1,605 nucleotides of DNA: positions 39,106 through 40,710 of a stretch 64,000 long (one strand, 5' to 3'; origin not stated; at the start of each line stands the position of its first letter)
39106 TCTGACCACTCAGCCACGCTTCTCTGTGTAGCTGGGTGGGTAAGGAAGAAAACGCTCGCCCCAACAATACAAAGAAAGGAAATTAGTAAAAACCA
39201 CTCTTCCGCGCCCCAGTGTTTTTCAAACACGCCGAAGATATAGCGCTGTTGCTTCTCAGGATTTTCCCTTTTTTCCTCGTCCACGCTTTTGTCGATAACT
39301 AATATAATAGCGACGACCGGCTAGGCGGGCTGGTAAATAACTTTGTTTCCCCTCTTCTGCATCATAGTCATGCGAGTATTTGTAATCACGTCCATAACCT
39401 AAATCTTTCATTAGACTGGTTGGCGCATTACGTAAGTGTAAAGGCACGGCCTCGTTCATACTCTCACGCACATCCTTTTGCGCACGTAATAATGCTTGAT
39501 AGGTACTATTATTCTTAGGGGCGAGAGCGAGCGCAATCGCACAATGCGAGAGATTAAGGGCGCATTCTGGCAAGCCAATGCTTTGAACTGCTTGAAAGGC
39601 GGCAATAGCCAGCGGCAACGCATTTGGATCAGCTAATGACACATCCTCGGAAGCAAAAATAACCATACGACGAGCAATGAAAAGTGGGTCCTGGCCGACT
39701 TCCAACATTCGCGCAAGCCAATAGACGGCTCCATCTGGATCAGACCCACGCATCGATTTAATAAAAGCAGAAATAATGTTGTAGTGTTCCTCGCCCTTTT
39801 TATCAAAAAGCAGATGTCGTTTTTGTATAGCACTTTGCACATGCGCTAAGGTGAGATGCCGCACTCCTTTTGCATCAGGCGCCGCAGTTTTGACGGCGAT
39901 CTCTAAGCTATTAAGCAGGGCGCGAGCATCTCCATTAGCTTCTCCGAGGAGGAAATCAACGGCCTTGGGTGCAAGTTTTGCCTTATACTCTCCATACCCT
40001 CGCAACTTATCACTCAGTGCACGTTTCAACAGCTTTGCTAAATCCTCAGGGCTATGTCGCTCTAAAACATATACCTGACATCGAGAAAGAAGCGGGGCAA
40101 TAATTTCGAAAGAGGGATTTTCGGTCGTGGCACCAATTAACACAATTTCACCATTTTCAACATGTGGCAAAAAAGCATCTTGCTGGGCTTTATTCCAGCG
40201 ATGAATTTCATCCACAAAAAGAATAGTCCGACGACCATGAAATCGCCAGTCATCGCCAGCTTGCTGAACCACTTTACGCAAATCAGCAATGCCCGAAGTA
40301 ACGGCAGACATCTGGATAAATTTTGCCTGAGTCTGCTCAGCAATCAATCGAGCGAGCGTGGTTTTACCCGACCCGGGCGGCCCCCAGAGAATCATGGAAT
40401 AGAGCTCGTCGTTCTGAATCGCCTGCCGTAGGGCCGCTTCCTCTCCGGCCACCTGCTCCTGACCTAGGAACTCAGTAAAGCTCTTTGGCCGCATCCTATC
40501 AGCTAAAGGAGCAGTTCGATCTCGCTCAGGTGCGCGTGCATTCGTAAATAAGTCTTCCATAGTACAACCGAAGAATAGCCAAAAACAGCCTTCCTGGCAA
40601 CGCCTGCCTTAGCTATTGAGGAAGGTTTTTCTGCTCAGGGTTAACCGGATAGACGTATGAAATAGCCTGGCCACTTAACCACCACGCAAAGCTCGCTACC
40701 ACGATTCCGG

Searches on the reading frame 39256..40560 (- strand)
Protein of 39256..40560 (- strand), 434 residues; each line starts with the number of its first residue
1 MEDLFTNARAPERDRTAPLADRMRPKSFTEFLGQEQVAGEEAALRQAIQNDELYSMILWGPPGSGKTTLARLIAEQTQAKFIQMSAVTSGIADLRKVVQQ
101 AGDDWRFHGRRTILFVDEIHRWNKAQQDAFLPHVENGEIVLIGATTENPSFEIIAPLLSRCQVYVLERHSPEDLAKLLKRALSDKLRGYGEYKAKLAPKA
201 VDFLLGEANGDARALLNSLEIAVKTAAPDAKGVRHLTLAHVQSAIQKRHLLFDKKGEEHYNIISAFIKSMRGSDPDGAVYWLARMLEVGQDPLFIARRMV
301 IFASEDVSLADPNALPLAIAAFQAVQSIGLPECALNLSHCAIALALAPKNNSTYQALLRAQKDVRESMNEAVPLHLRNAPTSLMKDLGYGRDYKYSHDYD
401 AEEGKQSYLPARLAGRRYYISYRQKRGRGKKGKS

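Call 33: search_protein_families(library=ncbifam, max_evalue=0.001, proteins=[window:39256-40560:-])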
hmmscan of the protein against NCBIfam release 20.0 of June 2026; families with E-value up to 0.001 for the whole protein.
window:39256-40560:- (434 aa): 68 families (the best 25 are shown)
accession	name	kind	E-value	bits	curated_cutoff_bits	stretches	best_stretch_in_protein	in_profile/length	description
NF009881.0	PRK13341.1-2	equivalog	1.3e-151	506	651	1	3-424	2-421/736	AAA family ATPase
NF009883.0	PRK13341.1-4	equivalog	6e-140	467.4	668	1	2-420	4-420/729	AAA family ATPase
NF009882.0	PRK13341.1-3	equivalog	4.3e-113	378.8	1197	1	13-414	14-413/734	AAA family ATPase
NF009880.0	PRK13341.1-1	equivalog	4.7e-107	358.8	891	1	17-416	6-384/599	AAA family ATPase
NF011289.0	PRK14700.1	equivalog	7.6e-54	182.9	570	1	131-415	1-273/300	recombination factor protein RarA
NF000868.0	PRK00080.1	equivalog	8.3e-17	61.1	282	1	17-143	15-136/330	Holliday junction branch migration DNA helicase RuvB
TIGR02397.1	dnaX_nterm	equivalog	5.1e-16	58.9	250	2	18-76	3-59/355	DNA polymerase III subunit gamma/tau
TIGR00635.1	ruvB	equivalog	5.9e-15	55.1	299.05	1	26-136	1-107/305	Holliday junction branch migration DNA helicase RuvB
NF011514.0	PRK14953.1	equivalog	8.4e-15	54.6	536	2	18-76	5-61/488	DNA polymerase III subunits gamma and tau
NF011531.0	PRK14971.1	equivalog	3.1e-14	52.7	685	2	89-179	101-190/614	DNA polymerase III subunit gamma/tau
NF005171.0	PRK06645.1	equivalog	1.2e-13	50.4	614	1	86-182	107-202/509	DNA polymerase III subunits gamma and tau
NF001679.0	PRK00440.1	equivalog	1.7e-13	50.4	303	1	20-226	9-212/322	replication factor C small subunit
NF011524.0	PRK14963.1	equivalog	2e-13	50.3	601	2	21-76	6-59/647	DNA polymerase III subunits gamma and tau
TIGR02902.1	spore_lonB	equivalog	3e-13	49.2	723.3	1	16-78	52-111/531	ATP-dependent protease LonB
NF003229.0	PRK04195.1-5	equivalog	3e-13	49.2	280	1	16-227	4-216/413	replication factor C large subunit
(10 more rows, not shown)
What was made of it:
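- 39256..40560 (-): rarA/mgsA (replication-associated recombination protein A), a probable additional regulon member. NCBIfam and Pfam-type hits (call 33).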

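Call 55: find_homologous_proteins(query=window:39256-40560:-, max_evalue=1e-60)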
Query window:39256-40560:- (434 aa): 8000 proteins with E <= 1e-60 among 8000 candidates; the best 120 are listed.
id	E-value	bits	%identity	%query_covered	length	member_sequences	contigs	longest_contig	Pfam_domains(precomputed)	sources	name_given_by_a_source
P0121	2.4e-287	970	100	100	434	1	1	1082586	PF00158.33,PF16193.12,PF00004.36,PF13401.13,PF05496.19,PF07728.21,PF12002.14,PF13191.13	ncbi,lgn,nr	ncbi:MAG: replication-associated recombination protein A [Candidatus Nomurabacteria bacterium]|nr:MA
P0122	8.5e-287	968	100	100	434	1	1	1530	PF00158.33,PF16193.12,PF00004.36,PF13401.13,PF05496.19,PF07728.21,PF12002.14,PF13191.13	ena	-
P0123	1.6e-213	727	74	99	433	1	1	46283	PF16193.12,PF00004.36,PF05496.19,PF07728.21,PF12002.14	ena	-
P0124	7.8e-213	725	73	100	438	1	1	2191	PF16193.12,PF00004.36,PF05496.19,PF07728.21,PF12002.14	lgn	-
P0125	2.5e-212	723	73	100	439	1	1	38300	PF13173.13,PF16193.12,PF00004.36,PF05496.19,PF07728.21,PF12002.14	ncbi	ncbi:MAG: replication-associated recombination protein A [bacterium]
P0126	8.5e-212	721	74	100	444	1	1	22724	PF16193.12,PF00004.36,PF13401.13,PF05496.19,PF07728.21,PF12002.14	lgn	-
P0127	3.0e-211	719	73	98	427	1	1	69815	PF13173.13,PF00158.33,PF16193.12,PF00004.36,PF05496.19,PF07728.21,PF12002.14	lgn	-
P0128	1.1e-209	714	72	99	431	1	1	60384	PF13173.13,PF16193.12,PF00004.36,PF13401.13,PF05496.19,PF07728.21,PF12002.14,PF20720.4,PF13191.13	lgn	-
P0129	1.3e-209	714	74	97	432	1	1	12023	PF13173.13,PF06414.19,PF16193.12,PF00004.36,PF13401.13,PF13238.13,PF05496.19,PF07728.21,PF12002.14,PF20720.4,PF13191.13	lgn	-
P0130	8.9e-209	711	72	97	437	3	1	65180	PF13173.13,PF00158.33,PF16193.12,PF00004.36,PF13401.13,PF13238.13,PF05496.19,PF07728.21,PF12002.14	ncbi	ncbi:MAG: replication-associated recombination protein A [bacterium]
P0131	2.2e-207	707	72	100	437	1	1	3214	PF16193.12,PF00004.36,PF13401.13,PF05496.19,PF07728.21,PF12002.14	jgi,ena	-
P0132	2.8e-206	703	74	97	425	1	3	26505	PF16193.12,PF00004.36,PF13238.13,PF05496.19,PF07728.21,PF12002.14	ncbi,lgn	-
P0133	3.1e-201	686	70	98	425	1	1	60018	PF13173.13,PF16193.12,PF00004.36,PF13401.13,PF05496.19,PF07728.21,PF12002.14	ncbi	ncbi:MAG: replication-associated recombination protein A [Patescibacteria group bacterium]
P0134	2.4e-200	684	70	98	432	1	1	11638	PF13173.13,PF00158.33,PF16193.12,PF00004.36,PF05496.19,PF07728.21,PF12002.14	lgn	-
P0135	3.1e-199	680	70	100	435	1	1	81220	PF13173.13,PF16193.12,PF00004.36,PF05496.19,PF07728.21,PF12002.14,PF01078.28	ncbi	-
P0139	8.6e-196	669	70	100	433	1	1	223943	PF13173.13,PF16193.12,PF00004.36,PF13401.13,PF05496.19,PF07728.21,PF12002.14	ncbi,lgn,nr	ncbi:MAG: replication-associated recombination protein A [Candidatus Kerfeldbacteria bacterium]|nr:r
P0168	7.3e-175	600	62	96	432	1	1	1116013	PF16193.12,PF00004.36,PF05496.19,PF07728.21,PF12002.14,PF20720.4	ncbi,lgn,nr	ncbi:MAG: replication-associated recombination protein A [Candidatus Kerfeldbacteria bacterium]|nr:r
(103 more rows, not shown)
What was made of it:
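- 39256..40560 (-): A 100% identical protein is named RarA in NCBI (call 55).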

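Call 56: find_encoding_contigs(protein=P0123, flank=1000, max_places=1)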
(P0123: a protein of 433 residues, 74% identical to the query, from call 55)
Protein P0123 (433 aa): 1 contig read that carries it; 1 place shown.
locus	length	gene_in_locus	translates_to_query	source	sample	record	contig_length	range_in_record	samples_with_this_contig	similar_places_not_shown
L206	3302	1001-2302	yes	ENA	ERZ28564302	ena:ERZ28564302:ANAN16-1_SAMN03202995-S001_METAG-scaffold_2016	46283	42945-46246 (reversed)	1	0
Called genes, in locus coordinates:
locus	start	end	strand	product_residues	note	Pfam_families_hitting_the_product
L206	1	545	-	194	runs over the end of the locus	?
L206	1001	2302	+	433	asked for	PF05496:RuvB_N, PF07728:AAA_5 (faint), PF00004:AAA, PF16193:AAA_assoc_2, PF12002:MgsA_C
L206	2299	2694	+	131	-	PF06262:Zincin_1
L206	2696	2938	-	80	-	-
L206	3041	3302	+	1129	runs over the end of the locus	-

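Call 57: find_encoding_contigs(protein=P0125, flank=1000, max_places=1)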
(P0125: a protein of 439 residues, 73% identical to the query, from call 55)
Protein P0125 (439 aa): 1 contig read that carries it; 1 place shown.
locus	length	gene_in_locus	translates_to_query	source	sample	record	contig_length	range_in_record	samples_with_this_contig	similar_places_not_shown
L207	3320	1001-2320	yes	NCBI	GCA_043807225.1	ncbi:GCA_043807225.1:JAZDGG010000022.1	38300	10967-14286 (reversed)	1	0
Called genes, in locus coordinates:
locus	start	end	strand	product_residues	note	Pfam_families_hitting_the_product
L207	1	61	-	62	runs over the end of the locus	-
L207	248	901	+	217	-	-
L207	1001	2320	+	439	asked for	PF05496:RuvB_N, PF07728:AAA_5 (faint), PF13173:AAA_14 (faint), PF00004:AAA, PF16193:AAA_assoc_2, PF12002:MgsA_C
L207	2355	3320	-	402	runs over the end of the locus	PF12704:MacB_PCD, PF02687:FtsX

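Call 58: find_encoding_contigs(protein=P0126, flank=1000, max_places=1)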
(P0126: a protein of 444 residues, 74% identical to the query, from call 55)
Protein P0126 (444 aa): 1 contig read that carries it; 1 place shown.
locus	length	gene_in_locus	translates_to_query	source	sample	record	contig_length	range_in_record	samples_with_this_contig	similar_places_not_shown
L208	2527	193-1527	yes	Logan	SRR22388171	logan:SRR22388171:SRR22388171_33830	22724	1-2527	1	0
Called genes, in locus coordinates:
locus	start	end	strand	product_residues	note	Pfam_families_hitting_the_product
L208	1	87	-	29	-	?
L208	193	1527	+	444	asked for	PF05496:RuvB_N, PF07728:AAA_5 (weak), PF13401:AAA_22 (faint), PF00004:AAA, PF16193:AAA_assoc_2, PF12002:MgsA_C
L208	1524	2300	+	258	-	PF09335:VTT_dom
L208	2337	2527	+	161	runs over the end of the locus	PF00072:Response_reg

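Call 59: find_encoding_contigs(protein=P0135, flank=1000, max_places=1)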
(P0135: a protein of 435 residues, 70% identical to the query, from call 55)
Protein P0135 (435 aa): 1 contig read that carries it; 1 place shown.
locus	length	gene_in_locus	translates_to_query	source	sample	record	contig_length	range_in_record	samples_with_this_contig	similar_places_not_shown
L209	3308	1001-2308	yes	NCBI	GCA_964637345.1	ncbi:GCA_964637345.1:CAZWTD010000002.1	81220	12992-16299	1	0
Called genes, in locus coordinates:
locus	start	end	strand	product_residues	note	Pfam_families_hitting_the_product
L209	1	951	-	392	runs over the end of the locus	PF07907:YibE_F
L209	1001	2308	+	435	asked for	PF05496:RuvB_N, PF01078:Mg_chelatase (faint), PF00004:AAA, PF07728:AAA_5 (faint), PF13173:AAA_14 (weak), PF16193:AAA_assoc_2, PF12002:MgsA_C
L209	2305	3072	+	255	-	PF09335:VTT_dom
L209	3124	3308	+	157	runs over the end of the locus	PF00072:Response_reg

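Call 60: find_encoding_contigs(protein=P0139, flank=1000, max_places=1)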
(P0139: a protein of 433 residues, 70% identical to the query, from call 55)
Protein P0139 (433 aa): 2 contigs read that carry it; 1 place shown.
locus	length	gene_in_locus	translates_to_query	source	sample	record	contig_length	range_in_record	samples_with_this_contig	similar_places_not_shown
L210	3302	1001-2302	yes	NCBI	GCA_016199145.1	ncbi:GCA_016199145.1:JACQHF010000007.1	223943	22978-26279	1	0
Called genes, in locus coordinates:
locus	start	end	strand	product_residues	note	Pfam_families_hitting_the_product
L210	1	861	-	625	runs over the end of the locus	-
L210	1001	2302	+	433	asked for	PF05496:RuvB_N, PF07728:AAA_5 (weak), PF13173:AAA_14 (faint), PF13401:AAA_22 (faint), PF00004:AAA, PF16193:AAA_assoc_2, PF12002:MgsA_C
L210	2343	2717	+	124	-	PF00072:Response_reg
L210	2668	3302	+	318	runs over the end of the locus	PF13229:Beta_helix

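Call 61: find_encoding_contigs(protein=P0168, flank=1000, max_places=1)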
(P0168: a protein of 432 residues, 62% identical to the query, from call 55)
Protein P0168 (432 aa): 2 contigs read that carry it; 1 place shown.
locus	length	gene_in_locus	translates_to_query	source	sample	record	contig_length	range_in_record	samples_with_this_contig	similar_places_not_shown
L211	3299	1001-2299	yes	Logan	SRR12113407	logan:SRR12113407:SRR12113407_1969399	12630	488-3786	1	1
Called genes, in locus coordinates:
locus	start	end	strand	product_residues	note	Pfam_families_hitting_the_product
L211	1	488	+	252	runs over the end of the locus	PF01996:F420_ligase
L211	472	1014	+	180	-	PF01928:CYTH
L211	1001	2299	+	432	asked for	PF05496:RuvB_N, PF20720:nSTAND3 (faint), PF00004:AAA, PF07728:AAA_5 (weak), PF16193:AAA_assoc_2, PF12002:MgsA_C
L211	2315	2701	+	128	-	PF06210:DUF1003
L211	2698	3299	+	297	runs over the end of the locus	PF00892:EamA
